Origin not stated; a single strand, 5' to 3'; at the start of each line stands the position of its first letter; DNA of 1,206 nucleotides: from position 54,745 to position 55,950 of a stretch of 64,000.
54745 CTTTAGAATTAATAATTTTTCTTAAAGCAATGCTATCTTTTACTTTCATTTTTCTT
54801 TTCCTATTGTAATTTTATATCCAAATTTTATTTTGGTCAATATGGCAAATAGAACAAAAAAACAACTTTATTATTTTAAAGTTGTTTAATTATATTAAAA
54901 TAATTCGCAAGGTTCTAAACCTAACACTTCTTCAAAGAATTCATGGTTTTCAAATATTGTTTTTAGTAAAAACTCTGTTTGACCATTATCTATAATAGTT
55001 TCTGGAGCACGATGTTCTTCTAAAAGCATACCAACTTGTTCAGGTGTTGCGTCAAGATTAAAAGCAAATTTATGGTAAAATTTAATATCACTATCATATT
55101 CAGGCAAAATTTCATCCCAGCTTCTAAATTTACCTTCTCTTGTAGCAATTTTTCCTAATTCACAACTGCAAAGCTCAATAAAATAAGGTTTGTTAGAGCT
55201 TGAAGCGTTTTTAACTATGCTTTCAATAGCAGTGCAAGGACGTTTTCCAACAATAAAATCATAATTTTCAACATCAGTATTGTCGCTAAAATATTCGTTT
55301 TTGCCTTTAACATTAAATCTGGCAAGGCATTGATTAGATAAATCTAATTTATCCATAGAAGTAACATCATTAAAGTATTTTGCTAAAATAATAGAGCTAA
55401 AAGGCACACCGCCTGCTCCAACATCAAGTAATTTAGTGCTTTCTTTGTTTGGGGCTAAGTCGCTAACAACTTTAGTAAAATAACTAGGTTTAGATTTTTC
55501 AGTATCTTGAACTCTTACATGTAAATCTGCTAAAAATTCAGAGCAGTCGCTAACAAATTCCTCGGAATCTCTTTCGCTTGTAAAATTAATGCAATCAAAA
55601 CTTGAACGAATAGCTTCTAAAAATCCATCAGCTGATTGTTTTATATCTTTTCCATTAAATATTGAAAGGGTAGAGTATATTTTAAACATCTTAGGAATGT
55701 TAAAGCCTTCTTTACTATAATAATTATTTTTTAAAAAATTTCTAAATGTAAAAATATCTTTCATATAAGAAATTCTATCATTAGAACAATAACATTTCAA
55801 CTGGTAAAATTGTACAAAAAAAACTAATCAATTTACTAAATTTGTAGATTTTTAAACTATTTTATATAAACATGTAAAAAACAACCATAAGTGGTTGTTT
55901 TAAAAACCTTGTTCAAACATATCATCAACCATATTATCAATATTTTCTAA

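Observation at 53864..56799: Three tandem, individually terminated paralogs of an uncharacterised two-domain protein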

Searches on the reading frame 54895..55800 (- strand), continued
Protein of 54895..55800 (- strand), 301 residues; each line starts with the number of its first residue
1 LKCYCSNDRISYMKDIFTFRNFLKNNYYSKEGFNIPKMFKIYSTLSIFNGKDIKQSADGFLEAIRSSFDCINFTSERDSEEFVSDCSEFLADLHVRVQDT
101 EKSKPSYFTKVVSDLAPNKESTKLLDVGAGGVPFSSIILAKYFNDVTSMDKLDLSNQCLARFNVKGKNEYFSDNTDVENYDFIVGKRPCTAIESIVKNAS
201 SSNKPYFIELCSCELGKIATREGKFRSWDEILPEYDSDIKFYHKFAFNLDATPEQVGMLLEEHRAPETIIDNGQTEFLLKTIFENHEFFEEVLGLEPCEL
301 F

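Call 36: search_protein_families(library=pfam, alignment_id=A3, max_evalue=0.1)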
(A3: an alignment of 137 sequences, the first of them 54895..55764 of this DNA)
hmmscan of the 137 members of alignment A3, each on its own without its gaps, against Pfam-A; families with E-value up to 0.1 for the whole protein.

A. member 1, window:54895-55764:- (289 aa): 1 family
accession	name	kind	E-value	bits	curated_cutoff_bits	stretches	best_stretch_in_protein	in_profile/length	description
PF03059.22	NAS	-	0.0074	16.1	27.1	1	108-145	120-157/276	Nicotianamine synthase protein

B. families by the number of members that match (of 137 scanned): 64 families (the first 25 are shown)
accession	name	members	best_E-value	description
PF03059.22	NAS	20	0.00091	Nicotianamine synthase protein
PF13489.12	Methyltransf_23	13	7.4e-08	Methyltransferase domain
PF03686.19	UPF0146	7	0.00029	Uncharacterised protein family (UPF0146)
PF03848.20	TehB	6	8.8e-05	Tellurite resistance protein TehB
PF05175.20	MTS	5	0.0073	Methyltransferase small domain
PF13649.12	Methyltransf_25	4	0.0057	Methyltransferase domain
PF13679.12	Methyltransf_32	3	0.00043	Methyltransferase domain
PF00398.26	RrnaAD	3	0.02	Ribosomal RNA adenine dimethylase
PF08241.18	Methyltransf_11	2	0.022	Methyltransferase domain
PF02527.21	GidB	2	0.036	rRNA small subunit methyltransferase G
PF17027.11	Bromo_TP_like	1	0.00069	Histone-fold protein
PF18298.6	NusG_add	1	0.00093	NusG additional domain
PF01253.27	SUI1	1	0.0018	Translation initiation factor SUI1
PF18190.7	Plk4_PB1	1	0.0019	Polo-like Kinase 4 Polo Box 1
PF05351.17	GMP_PDE_delta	1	0.0022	GMP-PDE, delta subunit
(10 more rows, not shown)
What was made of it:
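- On Nicotianamine synthase / CntL (PF03059): The best E-value in the family is 9.1e-4 (call 36).
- Closest known: UPF0146. Same: Seven of 137 family members give weak hits, the best at 2.9e-4 (call 36).
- Weak member-level hits all fall in the SAM-methyltransferase clan: NAS in 20 of 137 members, Methyltransf_23 in 13, UPF0146 in 7 and TehB in 6 (call 36).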

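Call 37: search_protein_families(library=pfam, proteins=[P0148, P0149, P0153, P0154, P0155, P0156, P0157, P0160, P0147, P0145], max_evalue=0.1)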
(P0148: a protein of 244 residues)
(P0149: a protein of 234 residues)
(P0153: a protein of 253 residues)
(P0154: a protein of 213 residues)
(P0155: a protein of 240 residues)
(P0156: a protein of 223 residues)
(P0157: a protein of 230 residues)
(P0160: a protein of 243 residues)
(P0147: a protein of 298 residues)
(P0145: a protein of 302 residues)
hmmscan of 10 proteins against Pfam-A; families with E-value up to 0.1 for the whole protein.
P0148 (244 aa): 2 families
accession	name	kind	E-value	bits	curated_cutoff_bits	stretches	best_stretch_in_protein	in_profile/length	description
PF13489.12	Methyltransf_23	-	0.025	14.7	27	1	91-168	24-86/164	Methyltransferase domain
PF03686.19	UPF0146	-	0.043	14.1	26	1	94-135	12-53/129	Uncharacterised protein family (UPF0146)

P0149 (234 aa): 0 families

P0153 (253 aa): 1 family
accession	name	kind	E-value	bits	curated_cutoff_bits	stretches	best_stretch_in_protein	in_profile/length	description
PF05610.16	DUF779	-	0.0053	17.4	25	1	54-122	24-90/94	Protein of unknown function (DUF779)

P0154 (213 aa): 9 families
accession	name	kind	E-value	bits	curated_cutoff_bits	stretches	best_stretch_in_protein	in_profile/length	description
PF13489.12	Methyltransf_23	-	7.4e-08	32.7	27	1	48-143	2-97/164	Methyltransferase domain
PF03848.20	TehB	-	8.8e-05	22.4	20.4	1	52-99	13-61/193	Tellurite resistance protein TehB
PF13679.12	Methyltransf_32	-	0.00043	20.7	27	0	125-158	99-133/143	Methyltransferase domain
PF18190.7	Plk4_PB1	-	0.0019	18.7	26.4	0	17-65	60-106/107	Polo-like Kinase 4 Polo Box 1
PF13649.12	Methyltransf_25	-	0.0057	17.7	27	1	72-98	1-29/97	Methyltransferase domain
PF08241.18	Methyltransf_11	-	0.022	15.8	21.2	1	73-98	1-26/95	Methyltransferase domain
PF19958.5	EAD6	-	0.031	14.9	27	1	139-170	9-38/75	Effector-associated domain 6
PF13847.12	Methyltransf_31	-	0.032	14.3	27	0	70-97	5-35/145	Methyltransferase domain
PF08242.18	Methyltransf_12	-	0.082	14.1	30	0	73-142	1-80/98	Methyltransferase domain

P0155 (240 aa): 2 families
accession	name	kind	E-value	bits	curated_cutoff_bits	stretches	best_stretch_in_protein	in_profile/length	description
PF13649.12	Methyltransf_25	-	0.023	15.8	27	1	85-146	1-60/97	Methyltransferase domain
PF13489.12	Methyltransf_23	-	0.035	14.3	27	1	79-128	20-61/164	Methyltransferase domain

P0156 (223 aa): 1 family
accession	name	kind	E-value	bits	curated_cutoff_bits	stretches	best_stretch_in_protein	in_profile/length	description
PF13489.12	Methyltransf_23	-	1e-05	25.8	27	1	61-144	5-89/164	Methyltransferase domain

P0157 (230 aa): 1 family
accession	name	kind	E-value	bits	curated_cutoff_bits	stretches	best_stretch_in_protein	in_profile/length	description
PF02527.21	GidB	-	0.036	13.8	27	1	56-109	27-80/184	rRNA small subunit methyltransferase G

P0160 (243 aa): 0 families

P0147 (298 aa): 0 families

P0145 (302 aa): 0 families
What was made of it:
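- On Class I SAM-dependent methyltransferase superfamily: Met by the distant family member P0154, which scores 32.7 against 27 bits for Methyltransf_23 (call 37).
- Closest known: Class I. Same: One distant family member passes the Methyltransf_23 threshold (call 37).
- Closest known: UPF0146. Different: The weak hits cover only beta1-beta2 (call 37).
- A distant member, P0154, passes Pfam's own threshold for Methyltransf_23 (32.7 against 27 bits, call 37).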

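Call 44: search_protein_families(library=padloc, proteins=[window:54895-55764:-], max_evalue=0.01)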
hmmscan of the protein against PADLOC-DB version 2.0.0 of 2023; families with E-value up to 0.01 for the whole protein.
window:54895-55764:- (289 aa): 0 families

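Call 45: search_protein_families(library=phrogs, proteins=[window:54895-55764:-], max_evalue=0.01)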
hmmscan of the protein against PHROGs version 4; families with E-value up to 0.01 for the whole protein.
window:54895-55764:- (289 aa): 0 families

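Call 75: search_protein_families(library=pfam, proteins=[L002:9179-9925:-, L002:10903-11691:-, L003:2782-4191:-, L003:5084-5719:+, L004:8283-8900:+, L004:7397-8293:+, L005:2268-2714:-, L005:3855-4277:-, L006:9000-9821:+, L006:11092-11847:-], max_evalue=0.001)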
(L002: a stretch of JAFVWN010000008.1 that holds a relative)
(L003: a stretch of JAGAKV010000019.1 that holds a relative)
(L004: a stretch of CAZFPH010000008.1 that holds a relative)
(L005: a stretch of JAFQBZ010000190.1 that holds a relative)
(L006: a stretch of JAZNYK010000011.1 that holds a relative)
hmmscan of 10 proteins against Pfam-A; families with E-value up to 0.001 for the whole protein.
L002:9179-9925:- (248 aa): 1 family
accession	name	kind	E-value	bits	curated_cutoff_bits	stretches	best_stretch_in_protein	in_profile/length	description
PF07947.19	YhhN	-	6.3e-23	81.8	25.6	1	67-237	15-181/182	YhhN family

L002:10903-11691:- (262 aa): 1 family
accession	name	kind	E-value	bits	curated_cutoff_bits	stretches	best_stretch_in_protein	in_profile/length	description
PF07523.18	Big_3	-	3.1e-06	27.8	21.2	1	39-97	7-65/68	Bacterial Ig-like domain (group 3)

L003:2782-4191:- (469 aa): 0 families

L003:5084-5719:+ (211 aa): 0 families

L004:8283-8900:+ (205 aa): 3 families
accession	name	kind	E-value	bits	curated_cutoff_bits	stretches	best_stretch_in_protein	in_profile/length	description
PF00702.32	Hydrolase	-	3.1e-14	54.3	26.4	1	3-169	2-179/191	haloacid dehalogenase-like hydrolase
PF13419.12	HAD_2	-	9.1e-13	49.1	23.8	1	5-185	1-176/178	Haloacid dehalogenase-like hydrolase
PF24313.1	Paratox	-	0.00045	20.3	27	1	135-171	16-52/59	Paratox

L004:7397-8293:+ (298 aa): 0 families

L005:2268-2714:- (148 aa): 1 family
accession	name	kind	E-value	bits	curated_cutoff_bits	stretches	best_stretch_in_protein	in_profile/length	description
PF06713.17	bPH_4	-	4.9e-09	36.6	22.9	1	73-140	5-73/74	Bacterial PH domain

L005:3855-4277:- (140 aa): 1 family
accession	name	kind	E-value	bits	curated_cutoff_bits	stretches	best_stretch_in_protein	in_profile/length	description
PF00293.34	NUDIX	-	2e-12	47.7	21.1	1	24-77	5-63/134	NUDIX domain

L006:9000-9821:+ (273 aa): 1 family
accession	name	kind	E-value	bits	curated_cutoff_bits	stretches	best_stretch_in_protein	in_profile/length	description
PF01553.26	Acyltransferase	-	5e-05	23.5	23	1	72-191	6-126/132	Acyltransferase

L006:11092-11847:- (251 aa): 0 families

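Call 77: search_protein_families(library=pfam, proteins=[L003:2782-4191:-, L006:7829-9019:+, L004:6271-7422:+], max_evalue=1)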
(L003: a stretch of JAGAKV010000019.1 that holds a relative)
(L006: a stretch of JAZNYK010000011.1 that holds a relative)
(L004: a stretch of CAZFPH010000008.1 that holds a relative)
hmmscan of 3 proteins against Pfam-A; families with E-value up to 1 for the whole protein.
L003:2782-4191:- (469 aa): 3 families
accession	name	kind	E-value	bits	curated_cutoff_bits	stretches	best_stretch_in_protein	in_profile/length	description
PF09304.16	Cortex-I_coil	-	0.0022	18.6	60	1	120-176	41-97/107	Cortexillin coiled-coil region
PF02915.23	Rubrerythrin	-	0.042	14.7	22.8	0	133-198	73-137/137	Rubrerythrin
PF16535.10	T3SSipB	-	0.2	12.4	31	1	127-179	78-130/155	Type III cell invasion protein SipB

L006:7829-9019:+ (396 aa): 7 families
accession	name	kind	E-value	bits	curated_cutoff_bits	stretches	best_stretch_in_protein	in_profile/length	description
PF00534.26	Glycos_transf_1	-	1.2e-25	90.5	26.4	1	210-362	8-165/172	Glycosyl transferases group 1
PF13692.12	Glyco_trans_1_4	-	4.3e-16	59.9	27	1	219-353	3-140/142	Glycosyl transferases group 1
PF13439.12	Glyco_transf_4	-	1.2e-15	58.4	28.5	1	30-200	2-167/170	Glycosyltransferase Family 4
PF13524.12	Glyco_trans_1_2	-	2.1e-06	28.2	25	1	246-361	13-120/144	Glycosyl transferase-like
PF13579.12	Glyco_trans_4_4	-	2.4e-06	28.4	29.7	1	31-183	2-143/158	Glycosyl transferase 4-like domain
PF05368.20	NmrA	-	0.0026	17.9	27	1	38-115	17-79/298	NmrA-like family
PF25315.1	BPTI_nem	-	0.079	13.5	27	1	264-301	21-58/77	BPTI-like like domain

L004:6271-7422:+ (383 aa): 8 families
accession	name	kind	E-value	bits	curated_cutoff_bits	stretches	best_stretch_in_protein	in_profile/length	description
PF00534.26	Glycos_transf_1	-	1.4e-28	100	26.4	1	191-349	4-167/172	Glycosyl transferases group 1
PF13692.12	Glyco_trans_1_4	-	1.3e-16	61.6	27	1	204-339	3-141/142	Glycosyl transferases group 1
PF13439.12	Glyco_transf_4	-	1e-14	55.4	28.5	1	15-185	2-167/170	Glycosyltransferase Family 4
PF13524.12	Glyco_trans_1_2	-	5.8e-06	26.7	25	1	231-370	13-142/144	Glycosyl transferase-like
PF13579.12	Glyco_trans_4_4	-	2.4e-05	25.2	29.7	1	16-164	2-139/158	Glycosyl transferase 4-like domain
PF05368.20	NmrA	-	0.028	14.4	27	1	20-105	14-83/298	NmrA-like family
PF25315.1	BPTI_nem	-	0.074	13.6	27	1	248-284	20-56/77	BPTI-like like domain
PF20104.4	DUF6494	-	0.11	13.3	24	1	65-89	13-37/68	Family of unknown function (DUF6494)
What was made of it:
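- Tried and rejected: Pfam annotation of the immediate neighbours gave unrelated functions (calls 75, 77).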

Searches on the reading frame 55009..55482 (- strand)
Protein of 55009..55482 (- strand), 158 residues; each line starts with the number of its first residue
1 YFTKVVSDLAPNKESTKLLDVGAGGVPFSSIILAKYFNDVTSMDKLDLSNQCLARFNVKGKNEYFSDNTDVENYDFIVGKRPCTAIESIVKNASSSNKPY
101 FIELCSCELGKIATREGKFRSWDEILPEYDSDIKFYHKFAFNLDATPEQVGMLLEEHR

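Call 63: predict_structure(alignment_id=A6)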
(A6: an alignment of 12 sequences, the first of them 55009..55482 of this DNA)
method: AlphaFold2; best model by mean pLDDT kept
length: 158 residues; sequences in the alignment: 12
mean_pLDDT: 95.4   pTM: 0.90
mean pLDDT of the five models: 95.4, 94.5, 93.3, 92.9, 92.6
residues with pLDDT >= 90: 150; 70-90: 8; 50-70: 0; < 50: 0
segments of 3 or more residues with pLDDT < 50: none
pLDDT, mean of each block of 10 residues (from residue 1): 95 93 94 96 94 96 96 98 96 98 94 93 97 98 97 94
secondary structure, 60 per line:
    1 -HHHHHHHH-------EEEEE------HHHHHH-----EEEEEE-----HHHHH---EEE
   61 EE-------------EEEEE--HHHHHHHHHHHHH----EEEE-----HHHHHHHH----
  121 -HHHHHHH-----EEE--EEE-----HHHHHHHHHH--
elements in order: H2-9 E17-21 H28-33 E39-44 H50-54 E58-62 E76-80 H83-95 E100-103 H109-116 H122-128 E134-136 E139-141 H147-156
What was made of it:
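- The catalytic-domain model has pLDDT 95.4 and pTM 0.90 (call 63).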

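Call 65: fold_search(model_id=the predicted structure, library=pdb)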
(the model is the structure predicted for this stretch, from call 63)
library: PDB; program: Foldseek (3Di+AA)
matches with E <= 10: 1734; with E <= 0.001: 109
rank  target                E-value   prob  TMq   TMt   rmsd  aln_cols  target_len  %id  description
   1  5t6b_A                6.3e-05  1.00  0.55  0.26   7.8       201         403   15  X-ray structure of the KijD1 C3-methyltransfeerase, converted to monomeric form (released 2016-09-14)
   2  2o57_C                6.3e-05  1.00  0.47  0.30   6.1       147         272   16  Crystal Structure of a putative sarcosine dimethylglycine methyltransferase from Galdieria sulphuraria (released 2006-12-19)
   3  3uj6                  6.3e-05  1.00  0.49  0.33   6.7       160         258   15  SeMet Phosphoethanolamine methyltransferase from Plasmodium falciparum in complex with SAM and PO4 (released 2011-11-30)
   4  2o57_D                6.7e-05  1.00  0.49  0.32   6.2       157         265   15  Crystal Structure of a putative sarcosine dimethylglycine methyltransferase from Galdieria sulphuraria (released 2006-12-19)
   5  7wdq_D                7.2e-05  1.00  0.55  0.31   5.4       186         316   17  DsyB in complex with SAM (released 2022-06-01)
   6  4r6w_A                9.3e-05  1.00  0.51  0.34   6.6       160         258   13  Plasmodium falciparum phosphoethanolamine methyltransferase D128A mutant in complex with S-adenosylhomocysteine and ph (released 2014-10-08)
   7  4atn                  9.3e-05  1.00  0.46  0.24   6.3       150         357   12  Crystal structure of C2498 2'-O-ribose methyltransferase RlmM from Escherichia coli (released 2012-08-15)
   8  3uj7_A                9.9e-05  1.00  0.49  0.33   6.7       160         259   15  Phosphoethanolamine methyltransferase from Plasmodium falciparum in complex with SAM and PO4 (released 2011-11-30)
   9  5t6b_B                1.1e-04  1.00  0.53  0.25   8.1       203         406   14  X-ray structure of the KijD1 C3-methyltransfeerase, converted to monomeric form (released 2016-09-14)
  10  4rv9                  1.2e-04  1.00  0.56  0.25   7.6       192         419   12  Crystal structure of MtmC in complex with SAH (released 2015-02-04)
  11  2o57_A                1.3e-04  1.00  0.47  0.29   6.4       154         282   16  Crystal Structure of a putative sarcosine dimethylglycine methyltransferase from Galdieria sulphuraria (released 2006-12-19)
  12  3dtn_B                1.4e-04  1.00  0.47  0.37  10.8       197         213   19  Crystal structure of putative Methyltransferase-MM_2633 from Methanosarcina mazei . (released 2008-09-09)
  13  3e05_H                1.6e-04  1.00  0.50  0.43   4.8       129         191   16  CRYSTAL STRUCTURE OF Precorrin-6y C5,15-methyltransferase FROM Geobacter metallireducens GS-15 (released 2008-08-12)
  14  7c9m_D                1.6e-04  1.00  0.50  0.34   6.3       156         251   15  The structure of product-bound CntL, an aminobutyrate transferase in staphylopine biosynthesis (released 2021-04-28)
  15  4mwz_A                1.7e-04  1.00  0.47  0.31   9.6       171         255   16  Crystal structure of N-methyl transferase from Plasmodium vivax complexed with S-adenosyl methionine, phosphate and am (released 2014-10-01)
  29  8z62_A                2.8e-04  1.00  0.49  0.21   3.1       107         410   16  Crystal structure of rRNA (uracil-C5)-methyltransferase from Pyrococcus horikoshii OT3 (released 2024-10-16)
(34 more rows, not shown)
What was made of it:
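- An rRNA uracil-C5 methyltransferase (8z62) appears among the domain fold hits, with rmsd 3.1 A over 107 columns (call 65).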
